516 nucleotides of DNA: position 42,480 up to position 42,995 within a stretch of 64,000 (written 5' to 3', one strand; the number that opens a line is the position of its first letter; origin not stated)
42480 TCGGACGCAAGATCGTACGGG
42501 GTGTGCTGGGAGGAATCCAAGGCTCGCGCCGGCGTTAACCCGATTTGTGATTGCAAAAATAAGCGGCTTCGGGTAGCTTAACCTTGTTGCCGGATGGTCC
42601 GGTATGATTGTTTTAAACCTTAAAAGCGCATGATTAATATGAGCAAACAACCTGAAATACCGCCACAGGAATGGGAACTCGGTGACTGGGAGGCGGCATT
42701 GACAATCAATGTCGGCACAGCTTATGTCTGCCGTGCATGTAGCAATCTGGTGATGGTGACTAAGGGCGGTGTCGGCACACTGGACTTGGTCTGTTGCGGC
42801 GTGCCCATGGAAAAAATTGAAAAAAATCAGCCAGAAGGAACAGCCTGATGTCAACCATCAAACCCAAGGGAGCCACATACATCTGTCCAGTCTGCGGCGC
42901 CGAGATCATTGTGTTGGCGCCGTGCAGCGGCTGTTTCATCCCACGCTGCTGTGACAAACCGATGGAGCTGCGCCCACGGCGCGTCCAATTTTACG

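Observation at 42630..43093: Translationally coupled pair of desulforedoxin-like genes: a monomer plus a single-chain tandem 'pseudo-dimer'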

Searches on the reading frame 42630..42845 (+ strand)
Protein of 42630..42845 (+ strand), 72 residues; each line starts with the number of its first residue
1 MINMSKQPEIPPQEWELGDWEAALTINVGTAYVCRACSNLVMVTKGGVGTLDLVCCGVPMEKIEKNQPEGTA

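Call 3: search_protein_families(library=pfam, proteins=[window:42630-42845:+], max_evalue=1)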
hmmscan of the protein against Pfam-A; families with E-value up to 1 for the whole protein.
window:42630-42845:+ (72 aa): 1 family
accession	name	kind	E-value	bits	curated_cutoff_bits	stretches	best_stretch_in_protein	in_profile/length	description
PF06397.17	Desulfoferrod_N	-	2.4e-08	33.9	23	1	29-63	4-36/36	Desulfoferrodoxin, N-terminal domain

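Call 4: search_protein_families(library=ncbifam, proteins=[window:42630-42845:+], max_evalue=1)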
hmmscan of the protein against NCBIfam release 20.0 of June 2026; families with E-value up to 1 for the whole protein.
window:42630-42845:+ (72 aa): 3 families
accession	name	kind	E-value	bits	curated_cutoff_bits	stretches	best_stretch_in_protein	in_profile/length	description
TIGR00319.1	desulf_FeS4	domain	4.5e-06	26.3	36.05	1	27-60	3-34/34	desulfoferrodoxin FeS4 iron-binding domain-containing protein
TIGR00320.1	dfx_rbo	equivalog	4.8e-06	26.8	146.9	1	30-68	6-42/125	desulfoferrodoxin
TIGR03461.1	pabC_Proteo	equivalog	0.18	10.9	176.85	1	13-58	150-195/262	aminodeoxychorismate lyase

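Call 8: find_homologous_proteins(query=window:42630-42845:+, max_evalue=0.001)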
Query window:42630-42845:+ (72 aa): 13 proteins with E <= 0.001 among 13 candidates.
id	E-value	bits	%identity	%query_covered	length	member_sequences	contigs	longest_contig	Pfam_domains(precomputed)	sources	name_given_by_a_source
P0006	7.8e-43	161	100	100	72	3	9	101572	PF06397.18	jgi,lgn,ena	jgi:desulfoferrodoxin-like iron-binding protein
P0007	5.6e-31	123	82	93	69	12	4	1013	PF06397.18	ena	-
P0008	5.4e-25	104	75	82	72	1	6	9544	PF06397.18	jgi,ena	jgi:hypothetical protein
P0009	7.2e-25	104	72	90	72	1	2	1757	PF06397.18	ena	-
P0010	8.0e-24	100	71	93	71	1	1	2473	PF06397.18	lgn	-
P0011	1.1e-23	100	74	83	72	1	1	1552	-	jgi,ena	-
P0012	5.1e-22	95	69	85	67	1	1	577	-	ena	-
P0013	5.1e-22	95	82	71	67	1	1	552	PF06397.18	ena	-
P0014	5.8e-22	95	69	85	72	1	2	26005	PF06397.18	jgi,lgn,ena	-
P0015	7.3e-22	94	68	86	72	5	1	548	PF06397.18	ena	-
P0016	2.6e-21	93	63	89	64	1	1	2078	PF06397.18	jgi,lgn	-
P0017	3.1e-21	92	69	85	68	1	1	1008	PF06397.18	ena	-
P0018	4.8e-21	92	70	79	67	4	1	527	PF06397.18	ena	-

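Call 11: find_encoding_contigs(protein=P0014, flank=6000, max_places=3)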
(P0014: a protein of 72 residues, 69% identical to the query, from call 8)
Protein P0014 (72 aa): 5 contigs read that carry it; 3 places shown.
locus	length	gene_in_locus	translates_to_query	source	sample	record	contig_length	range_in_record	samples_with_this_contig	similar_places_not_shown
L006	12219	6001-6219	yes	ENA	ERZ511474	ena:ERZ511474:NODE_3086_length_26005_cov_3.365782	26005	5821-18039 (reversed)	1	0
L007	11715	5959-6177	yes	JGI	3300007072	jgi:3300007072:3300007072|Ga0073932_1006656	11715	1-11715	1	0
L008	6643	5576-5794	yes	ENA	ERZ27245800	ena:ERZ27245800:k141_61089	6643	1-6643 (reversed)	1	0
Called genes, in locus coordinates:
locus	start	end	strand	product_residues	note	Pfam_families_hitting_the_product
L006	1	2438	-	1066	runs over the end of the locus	PF14717:DUF4465, PF18998:Flg_new_2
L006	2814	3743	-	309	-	PF03547:Mem_trans, PF01758:SBF (weak)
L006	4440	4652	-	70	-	PF22600:MTPAP-like_central (weak), PF01909:NTP_transf_2, PF18765:Polbeta (weak)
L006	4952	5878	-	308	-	PF01936:NYN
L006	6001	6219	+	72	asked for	PF06397:Desulfoferrod_N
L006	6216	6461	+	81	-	PF06397:Desulfoferrod_N (weak)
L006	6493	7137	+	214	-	PF04055:Radical_SAM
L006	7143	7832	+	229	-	PF00733:Asn_synthase (weak), PF00764:Arginosuc_synth (weak), PF06508:QueC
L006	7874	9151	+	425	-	PF00709:Adenylsucc_synt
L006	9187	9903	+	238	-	PF01255:Prenyltransf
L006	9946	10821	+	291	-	PF01148:CTP_transf_1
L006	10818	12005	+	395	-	PF02670:DXP_reductoisom, PF08436:DXP_redisom_C, PF13288:DXPR_C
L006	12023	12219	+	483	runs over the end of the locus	PF02163:Peptidase_M50, PF00595:PDZ (weak), PF13180:PDZ_2 (faint), PF14685:PDZ_Tricorn (faint), PF17820:PDZ_6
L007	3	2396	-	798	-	?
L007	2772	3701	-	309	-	PF03547:Mem_trans, PF01758:SBF (weak)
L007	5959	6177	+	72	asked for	PF06397:Desulfoferrod_N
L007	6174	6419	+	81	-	PF06397:Desulfoferrod_N (weak)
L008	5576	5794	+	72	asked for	PF06397:Desulfoferrod_N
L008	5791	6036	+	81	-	PF06397:Desulfoferrod_N (weak)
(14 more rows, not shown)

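Call 16: search_solved_structures(query=window:42630-42845:+, max_evalue=10, show_alignments=3)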
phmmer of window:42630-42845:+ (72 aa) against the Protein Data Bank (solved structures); distinct sequences matched with E-value up to 10: 8.
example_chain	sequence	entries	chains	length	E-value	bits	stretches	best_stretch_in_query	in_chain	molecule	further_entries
1dfx_A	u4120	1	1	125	0.00099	22.4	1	31-70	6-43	DESULFOFERRODOXIN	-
2ji2_A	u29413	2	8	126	0.0012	22.1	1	31-67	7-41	Desulfoferrodoxin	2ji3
2ji1_A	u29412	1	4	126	0.0013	22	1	31-67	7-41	Desulfoferrodoxin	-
1vzg_A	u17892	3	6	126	0.0013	22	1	31-67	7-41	DESULFOFERRODOXIN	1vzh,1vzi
1cfw_A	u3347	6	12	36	0.0016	21.7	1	27-62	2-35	PROTEIN (DESULFOREDOXIN) | DESULFOREDOXIN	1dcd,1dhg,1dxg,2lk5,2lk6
5fj8_I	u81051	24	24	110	0.19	15.2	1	33-61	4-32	DNA-DIRECTED RNA POLYMERASE III SUBUNIT RPC10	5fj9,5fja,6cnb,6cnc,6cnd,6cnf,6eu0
3uf0_A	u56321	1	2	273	0.84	13.1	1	10-47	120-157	Short-chain dehydrogenase/reductase SDR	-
2hq1_A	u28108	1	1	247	1.5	12.3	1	18-47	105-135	Glucose/ribitol dehydrogenase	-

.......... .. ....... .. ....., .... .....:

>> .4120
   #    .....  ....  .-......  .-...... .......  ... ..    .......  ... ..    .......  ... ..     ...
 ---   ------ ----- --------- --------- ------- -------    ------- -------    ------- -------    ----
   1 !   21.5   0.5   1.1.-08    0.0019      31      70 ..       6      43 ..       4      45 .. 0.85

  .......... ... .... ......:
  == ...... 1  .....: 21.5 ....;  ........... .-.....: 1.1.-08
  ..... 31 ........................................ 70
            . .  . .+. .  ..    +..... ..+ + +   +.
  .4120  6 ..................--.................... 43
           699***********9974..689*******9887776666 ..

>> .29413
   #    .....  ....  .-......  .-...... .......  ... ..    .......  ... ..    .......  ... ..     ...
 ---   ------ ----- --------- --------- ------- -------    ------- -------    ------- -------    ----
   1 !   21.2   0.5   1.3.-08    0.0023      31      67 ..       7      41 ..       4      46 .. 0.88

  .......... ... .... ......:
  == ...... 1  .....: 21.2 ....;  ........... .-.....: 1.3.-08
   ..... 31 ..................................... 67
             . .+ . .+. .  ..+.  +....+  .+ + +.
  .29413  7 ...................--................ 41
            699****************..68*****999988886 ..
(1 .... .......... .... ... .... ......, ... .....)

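Call 45: find_homologous_proteins(query=A6, max_evalue=0.00001)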
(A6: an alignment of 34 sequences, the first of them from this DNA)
Query A6 (34 sequences) (69 aa, profile of the alignment): 210 proteins with E <= 0.00001 among 438 candidates; the best 120 are listed.
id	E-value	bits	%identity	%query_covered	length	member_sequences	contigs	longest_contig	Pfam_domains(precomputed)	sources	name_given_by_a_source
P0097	4.7e-29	118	77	88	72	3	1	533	PF06397.18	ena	-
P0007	6.4e-29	117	82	97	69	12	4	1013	PF06397.18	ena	-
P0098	3.3e-28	115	49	100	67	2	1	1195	PF06397.18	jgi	jgi:desulfoferrodoxin-like iron-binding protein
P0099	3.5e-28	115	70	88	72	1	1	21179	-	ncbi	ncbi:MAG: hypothetical protein ABIF82_07185 [Planctomycetota bacterium]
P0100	4.5e-28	114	49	100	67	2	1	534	PF06397.18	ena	-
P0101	6.3e-28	114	56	75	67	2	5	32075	PF06397.18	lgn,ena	-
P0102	6.7e-28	114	51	100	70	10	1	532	PF06397.18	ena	-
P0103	7.2e-28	114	64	93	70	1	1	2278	PF06397.18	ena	-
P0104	7.3e-28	114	70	88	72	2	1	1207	PF06397.18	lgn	-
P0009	8.1e-28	114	72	94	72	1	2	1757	PF06397.18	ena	-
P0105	1.1e-27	113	57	97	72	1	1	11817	PF06397.18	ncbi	-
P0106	1.1e-27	113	50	90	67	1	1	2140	PF06397.18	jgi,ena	-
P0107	1.5e-27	113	47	87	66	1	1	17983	PF06397.18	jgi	jgi:hypothetical protein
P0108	1.7e-27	113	66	88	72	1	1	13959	-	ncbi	-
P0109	1.9e-27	112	54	100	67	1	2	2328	PF06397.18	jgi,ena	-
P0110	2.2e-27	112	65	100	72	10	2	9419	PF06397.18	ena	-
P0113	2.4e-27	112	63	90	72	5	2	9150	PF06397.18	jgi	jgi:hypothetical protein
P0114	2.5e-27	112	56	75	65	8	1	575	PF06397.18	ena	-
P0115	2.6e-27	112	67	88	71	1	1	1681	PF06397.18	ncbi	-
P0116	2.6e-27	112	54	75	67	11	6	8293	PF06397.18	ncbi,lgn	ncbi:MAG: hypothetical protein ACE5D4_07230 [Thermodesulfobacteriota bacterium]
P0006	2.7e-27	112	100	100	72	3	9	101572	PF06397.18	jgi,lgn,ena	jgi:desulfoferrodoxin-like iron-binding protein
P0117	2.8e-27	112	48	100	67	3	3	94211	PF06397.18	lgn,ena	-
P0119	3.2e-27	112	70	87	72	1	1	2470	PF06397.18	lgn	-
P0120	3.2e-27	112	54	86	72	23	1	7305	PF06397.18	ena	-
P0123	4.6e-27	111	67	87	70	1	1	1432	PF06397.18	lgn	-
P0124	4.6e-27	111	52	90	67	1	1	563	PF06397.18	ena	-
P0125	4.6e-27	111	54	75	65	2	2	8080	PF06397.18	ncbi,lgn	ncbi:MAG: hypothetical protein ACE5OR_14100 [bacterium]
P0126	4.8e-27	111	53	86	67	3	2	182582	PF06397.18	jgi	-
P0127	4.9e-27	111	50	90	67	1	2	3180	PF06397.18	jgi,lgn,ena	-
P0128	5.7e-27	111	52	91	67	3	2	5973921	PF06397.18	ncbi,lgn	-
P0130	6.1e-27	111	53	96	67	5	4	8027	PF06397.18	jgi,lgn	-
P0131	7.3e-27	110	73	87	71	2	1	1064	PF06397.18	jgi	-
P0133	8.1e-27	110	70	87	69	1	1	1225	PF06397.18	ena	-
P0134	8.7e-27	110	67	87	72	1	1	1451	PF06397.18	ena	-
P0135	9.2e-27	110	51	97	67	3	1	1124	PF06397.18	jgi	-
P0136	9.2e-27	110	50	87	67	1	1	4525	PF06397.18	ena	-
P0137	1.0e-26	110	63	87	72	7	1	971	PF06397.18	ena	-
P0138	1.1e-26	110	52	75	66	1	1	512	PF06397.18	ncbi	-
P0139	1.1e-26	110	55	93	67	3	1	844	PF06397.18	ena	-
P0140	1.1e-26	110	63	93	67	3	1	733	PF06397.18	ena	-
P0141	1.2e-26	110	54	70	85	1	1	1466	PF06397.18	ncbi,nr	ncbi:MAG: hypothetical protein QME81_18630, partial [bacterium]|nr:hypothetical protein [bacterium]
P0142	1.3e-26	110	66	93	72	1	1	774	PF06397.18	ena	-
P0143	1.3e-26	110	69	86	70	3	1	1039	PF06397.18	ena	-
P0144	1.4e-26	110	65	87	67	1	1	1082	PF06397.18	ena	-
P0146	1.4e-26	110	55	90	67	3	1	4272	PF06397.18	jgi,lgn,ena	-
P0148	1.7e-26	109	69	88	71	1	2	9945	PF06397.18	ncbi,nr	ncbi:MAG: hypothetical protein ABR497_07900 [Kiritimatiellia bacterium]|nr:hypothetical protein [Len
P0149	1.7e-26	109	48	75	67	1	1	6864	PF06397.18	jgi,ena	-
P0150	1.7e-26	109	56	86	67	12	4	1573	PF06397.18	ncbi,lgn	-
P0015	1.8e-26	109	68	90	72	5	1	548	PF06397.18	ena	-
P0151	1.8e-26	109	60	75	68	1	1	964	PF06397.18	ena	-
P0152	2.2e-26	109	54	100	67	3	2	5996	PF06397.18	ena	-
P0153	2.6e-26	109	56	75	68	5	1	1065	PF06397.18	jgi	jgi:desulfoferrodoxin-like iron-binding protein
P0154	3.4e-26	108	44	90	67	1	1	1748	PF06397.18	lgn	-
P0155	3.8e-26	108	51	77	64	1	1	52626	PF06397.18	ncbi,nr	ncbi:MAG: hypothetical protein HY026_01785 [Deltaproteobacteria bacterium]|nr:hypothetical protein [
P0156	4.0e-26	108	47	86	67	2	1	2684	PF06397.18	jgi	-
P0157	4.2e-26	108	47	87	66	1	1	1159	PF06397.18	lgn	-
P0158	4.2e-26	108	63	87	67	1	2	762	PF06397.18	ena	-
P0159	4.6e-26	108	51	100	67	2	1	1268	PF06397.18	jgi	jgi:hypothetical protein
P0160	4.9e-26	108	62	88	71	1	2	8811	PF06397.18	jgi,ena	-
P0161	4.9e-26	108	66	90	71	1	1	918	PF06397.18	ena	-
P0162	4.9e-26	108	56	75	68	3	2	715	PF06397.18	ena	-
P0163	5.0e-26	108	46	90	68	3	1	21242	PF06397.18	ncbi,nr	ncbi:MAG: hypothetical protein HZB79_08685 [Deltaproteobacteria bacterium]|nr:hypothetical protein [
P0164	5.0e-26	108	54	86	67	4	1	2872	PF06397.18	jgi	jgi:hypothetical protein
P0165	5.4e-26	108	49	100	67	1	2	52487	PF06397.18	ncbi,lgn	ncbi:MAG: hypothetical protein ACLF0G_06180 [Candidatus Brocadiia bacterium]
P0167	5.8e-26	108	58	87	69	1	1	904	PF06397.18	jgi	jgi:hypothetical protein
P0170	9.6e-26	107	80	87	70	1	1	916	PF06397.18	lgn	-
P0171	9.6e-26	107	44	90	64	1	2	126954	PF06397.18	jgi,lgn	jgi:hypothetical protein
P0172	9.7e-26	107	60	100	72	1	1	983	PF06397.18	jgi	jgi:hypothetical protein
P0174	1.1e-25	107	60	87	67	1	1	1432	PF06397.18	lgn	-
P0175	1.2e-25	107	67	87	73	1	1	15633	PF06397.18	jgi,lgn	-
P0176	1.2e-25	107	56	75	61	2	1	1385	PF06397.18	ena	-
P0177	1.2e-25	107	64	97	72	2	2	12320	PF06397.18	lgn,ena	-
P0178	1.2e-25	107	48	87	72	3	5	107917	PF06397.18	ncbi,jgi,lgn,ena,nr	ncbi:MAG: hypothetical protein QGH15_05085 [Kiritimatiellia bacterium]|jgi:hypothetical protein|nr:h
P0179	1.2e-25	107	44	90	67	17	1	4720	PF06397.18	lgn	-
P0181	1.3e-25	107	65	87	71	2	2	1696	PF06397.18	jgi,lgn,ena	-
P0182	1.3e-25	107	63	91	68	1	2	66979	PF06397.18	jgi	jgi:desulfoferrodoxin-like iron-binding protein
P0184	1.5e-25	106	59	93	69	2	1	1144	PF06397.18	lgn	-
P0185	1.6e-25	106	52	78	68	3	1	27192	PF06397.18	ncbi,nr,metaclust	ncbi:MAG: hypothetical protein A2073_03960 [Deltaproteobacteria bacterium GWC2_42_11]|nr:MAG: hypoth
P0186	1.6e-25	106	56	75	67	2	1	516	PF06397.18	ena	-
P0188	1.7e-25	106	69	75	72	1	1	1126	PF06397.18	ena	-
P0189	1.7e-25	106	63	87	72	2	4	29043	PF06397.18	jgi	jgi:hypothetical protein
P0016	1.8e-25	106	63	93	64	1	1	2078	PF06397.18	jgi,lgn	-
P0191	1.9e-25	106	68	87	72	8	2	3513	PF06397.18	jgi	jgi:desulfoferrodoxin-like iron-binding protein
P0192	1.9e-25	106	65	87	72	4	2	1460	PF06397.18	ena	-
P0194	2.2e-25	106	67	87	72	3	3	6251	PF06397.18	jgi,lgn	jgi:hypothetical protein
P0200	2.8e-25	105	58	97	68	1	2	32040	PF06397.18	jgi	jgi:hypothetical protein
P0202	2.9e-25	105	46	88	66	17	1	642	PF06397.18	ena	-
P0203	3.0e-25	105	48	81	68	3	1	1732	PF06397.18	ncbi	-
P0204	3.0e-25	105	61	96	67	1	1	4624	PF06397.18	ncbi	-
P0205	3.1e-25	105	43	87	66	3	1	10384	PF06397.18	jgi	jgi:hypothetical protein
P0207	4.5e-25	105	51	88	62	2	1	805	PF06397.18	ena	-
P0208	4.7e-25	105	60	75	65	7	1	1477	PF06397.18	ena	-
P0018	7.4e-25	104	70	83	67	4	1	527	PF06397.18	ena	-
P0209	7.7e-25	104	64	87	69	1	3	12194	PF06397.18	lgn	-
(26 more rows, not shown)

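Call 51: find_encoding_contigs(protein=P0126, flank=5000, max_places=1)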
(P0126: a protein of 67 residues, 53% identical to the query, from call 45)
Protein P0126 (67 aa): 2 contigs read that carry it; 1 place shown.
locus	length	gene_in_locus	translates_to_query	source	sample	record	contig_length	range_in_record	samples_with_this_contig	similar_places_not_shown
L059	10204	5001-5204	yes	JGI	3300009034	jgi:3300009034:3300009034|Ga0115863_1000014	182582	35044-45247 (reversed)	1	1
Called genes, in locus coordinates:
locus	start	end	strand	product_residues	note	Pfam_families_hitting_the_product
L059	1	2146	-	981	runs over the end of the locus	PF02463:SMC_N, PF13175:AAA_15 (weak), PF13304:AAA_21 (faint), PF13476:AAA_23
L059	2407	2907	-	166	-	PF02915:Rubrerythrin, PF21349:RUBY_RBDX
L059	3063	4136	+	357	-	-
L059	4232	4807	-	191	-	PF01066:CDP-OH_P_transf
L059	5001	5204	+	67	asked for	PF06397:Desulfoferrod_N (weak)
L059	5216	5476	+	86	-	PF06397:Desulfoferrod_N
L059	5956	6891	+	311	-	PF00890:FAD_binding_2 (weak), PF03486:HI0933_like (faint), PF07992:Pyr_redox_2, PF01266:DAO (weak), PF13738:Pyr_redox_3, PF00070:Pyr_redox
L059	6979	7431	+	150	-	PF00692:dUTPase, PF22769:DCD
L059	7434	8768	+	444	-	PF01408:GFO_IDH_MocA, PF22725:GFO_IDH_MocA_C3, PF02894:GFO_IDH_MocA_C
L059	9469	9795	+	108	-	-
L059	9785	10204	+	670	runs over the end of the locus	PF01496:V_ATPase_I (weak)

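Call 52: find_encoding_contigs(protein=P0171, flank=5000, max_places=1)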
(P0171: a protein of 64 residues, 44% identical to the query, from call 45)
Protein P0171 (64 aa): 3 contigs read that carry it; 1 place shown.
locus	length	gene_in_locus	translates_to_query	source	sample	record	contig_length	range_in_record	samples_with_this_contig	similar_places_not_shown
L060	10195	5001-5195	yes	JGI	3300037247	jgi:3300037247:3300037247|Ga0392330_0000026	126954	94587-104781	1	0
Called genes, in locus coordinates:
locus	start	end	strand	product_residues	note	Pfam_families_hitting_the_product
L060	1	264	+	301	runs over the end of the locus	PF17848:Zn_ribbon_ACC, PF01039:Carboxyl_trans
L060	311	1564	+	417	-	PF08245:Mur_ligase_M, PF27239:FOL3_C, PF02875:Mur_ligase_C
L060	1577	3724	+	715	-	PF03968:LptD_N (weak), PF19838:LptD_2, PF04453:LptD, PF19838:LptD_2 (weak)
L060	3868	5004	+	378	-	PF02636:Methyltransf_28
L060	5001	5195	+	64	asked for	PF06397:Desulfoferrod_N (weak)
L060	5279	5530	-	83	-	-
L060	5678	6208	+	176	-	PF02915:Rubrerythrin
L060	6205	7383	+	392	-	PF01266:DAO (faint), PF01494:FAD_binding_3, PF05834:Lycopene_cycl (faint), PF07992:Pyr_redox_2 (faint), PF22578:GGR_cat (weak)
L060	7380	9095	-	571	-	PF00587:tRNA-synt_2b, PF04073:tRNA_edit, PF03129:HGTP_anticodon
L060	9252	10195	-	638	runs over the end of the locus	PF13623:SurA_N_2, PF13624:SurA_N_3, PF13145:Rotamase_2, PF13616:Rotamase_3, PF00639:Rotamase, PF13145:Rotamase_2 (weak)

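Call 53: find_encoding_contigs(protein=P0117, flank=5000, max_places=1)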
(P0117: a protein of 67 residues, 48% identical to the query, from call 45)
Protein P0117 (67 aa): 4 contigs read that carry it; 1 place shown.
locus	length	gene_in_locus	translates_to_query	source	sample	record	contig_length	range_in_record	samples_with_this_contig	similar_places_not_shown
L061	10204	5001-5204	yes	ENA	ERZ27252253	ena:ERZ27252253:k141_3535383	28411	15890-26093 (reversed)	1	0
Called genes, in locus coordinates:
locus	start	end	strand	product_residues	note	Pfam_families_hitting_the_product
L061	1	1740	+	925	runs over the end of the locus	PF02018:CBM_4_9, PF12228:DUF3604 (faint)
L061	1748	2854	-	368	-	PF00730:HhH-GPD, PF00633:HHH, PF00293:NUDIX, PF14815:NUDIX_4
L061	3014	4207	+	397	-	-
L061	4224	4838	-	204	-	PF01066:CDP-OH_P_transf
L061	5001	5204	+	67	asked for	PF06397:Desulfoferrod_N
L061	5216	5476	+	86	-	PF21344:Zn_ribbon_LysW (faint), PF06397:Desulfoferrod_N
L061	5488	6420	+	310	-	PF00890:FAD_binding_2 (weak), PF01134:GIDA (faint), PF01266:DAO (faint), PF01946:Thi4 (weak), PF03486:HI0933_like (faint), PF07992:Pyr_redox_2, PF13738:Pyr_redox_3, PF00070:Pyr_redox, +1 more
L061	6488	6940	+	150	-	PF00692:dUTPase, PF22769:DCD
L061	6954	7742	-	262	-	PF00657:Lipase_GDSL, PF13472:Lipase_GDSL_2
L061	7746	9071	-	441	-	PF07690:MFS_1, PF12832:MFS_1_like, PF00083:Sugar_tr, PF06779:MFS_4 (weak), PF07690:MFS_1, PF12832:MFS_1_like (weak)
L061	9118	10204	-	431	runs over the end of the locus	PF01408:GFO_IDH_MocA, PF02894:GFO_IDH_MocA_C (weak), PF22725:GFO_IDH_MocA_C3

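Call 54: find_encoding_contigs(protein=P0182, flank=5000, max_places=1)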
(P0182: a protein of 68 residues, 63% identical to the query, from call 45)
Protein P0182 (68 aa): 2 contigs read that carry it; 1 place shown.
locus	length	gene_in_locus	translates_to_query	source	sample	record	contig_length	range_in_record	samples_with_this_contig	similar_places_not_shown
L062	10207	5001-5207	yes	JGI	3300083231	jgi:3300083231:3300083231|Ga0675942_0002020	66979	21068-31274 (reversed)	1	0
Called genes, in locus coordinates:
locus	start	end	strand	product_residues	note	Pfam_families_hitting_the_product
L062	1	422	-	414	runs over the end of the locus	-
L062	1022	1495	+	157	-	PF13669:Glyoxalase_4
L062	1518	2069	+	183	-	-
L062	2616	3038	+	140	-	PF02082:Rrf2, PF12802:MarR_2 (weak)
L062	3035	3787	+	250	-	PF00037:Fer4 (weak), PF12797:Fer4_2 (weak), PF12837:Fer4_6, PF12838:Fer4_7 (faint), PF13237:Fer4_10 (weak), PF14697:Fer4_21 (weak), PF25160:LdpA_Fe-S-bd (faint), PF27217:AF_0155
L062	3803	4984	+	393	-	PF00753:Lactamase_B, PF19583:ODP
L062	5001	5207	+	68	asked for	PF06397:Desulfoferrod_N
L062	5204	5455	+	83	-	PF06397:Desulfoferrod_N (weak)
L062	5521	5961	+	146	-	PF07883:Cupin_2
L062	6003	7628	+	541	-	PF03063:Prismane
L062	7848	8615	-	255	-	-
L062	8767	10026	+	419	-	-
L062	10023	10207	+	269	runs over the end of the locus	-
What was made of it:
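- Example L062: Rrf2, Fer4, ODP, ORF1, tandem, cupin, Hcp (call 54).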

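Call 55: predict_structure(alignment_id=A7)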
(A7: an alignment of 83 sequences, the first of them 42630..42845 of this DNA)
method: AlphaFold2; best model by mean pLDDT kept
length: 72 residues; sequences in the alignment: 83
mean_pLDDT: 70.2   pTM: 0.47
mean pLDDT of the five models: 70.2, 69.8, 69.7, 67.4, 65.2
residues with pLDDT >= 90: 12; 70-90: 24; 50-70: 26; < 50: 10
segments of 3 or more residues with pLDDT < 50: 1-4, 67-72
pLDDT, mean of each block of 10 residues (from residue 1): 50 65 66 89 74 89 64 38
secondary structure, 60 per line:
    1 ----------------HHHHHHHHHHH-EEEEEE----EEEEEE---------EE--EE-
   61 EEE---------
elements in order: H17-27 E29-34 E39-44 E61-63

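Call 67: search_protein_families(library=pfam, alignment_id=A7, max_evalue=0.01)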
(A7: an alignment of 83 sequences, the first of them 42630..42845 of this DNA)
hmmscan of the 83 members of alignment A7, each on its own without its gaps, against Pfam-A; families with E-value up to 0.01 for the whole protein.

A. member 1, window:42630-42845:+ (72 aa): 1 family
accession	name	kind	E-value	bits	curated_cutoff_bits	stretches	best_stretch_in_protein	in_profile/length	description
PF06397.17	Desulfoferrod_N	-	2.4e-08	33.9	23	1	29-63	4-36/36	Desulfoferrodoxin, N-terminal domain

B. families by the number of members that match (of 83 scanned): 3 families
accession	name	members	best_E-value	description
PF06397.17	Desulfoferrod_N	82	4.7e-11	Desulfoferrodoxin, N-terminal domain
PF25017.1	zf-C2HC_3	4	0.00027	C2HC zinc finger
PF01780.25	Ribosomal_L37ae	2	0.0057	Ribosomal L37ae protein family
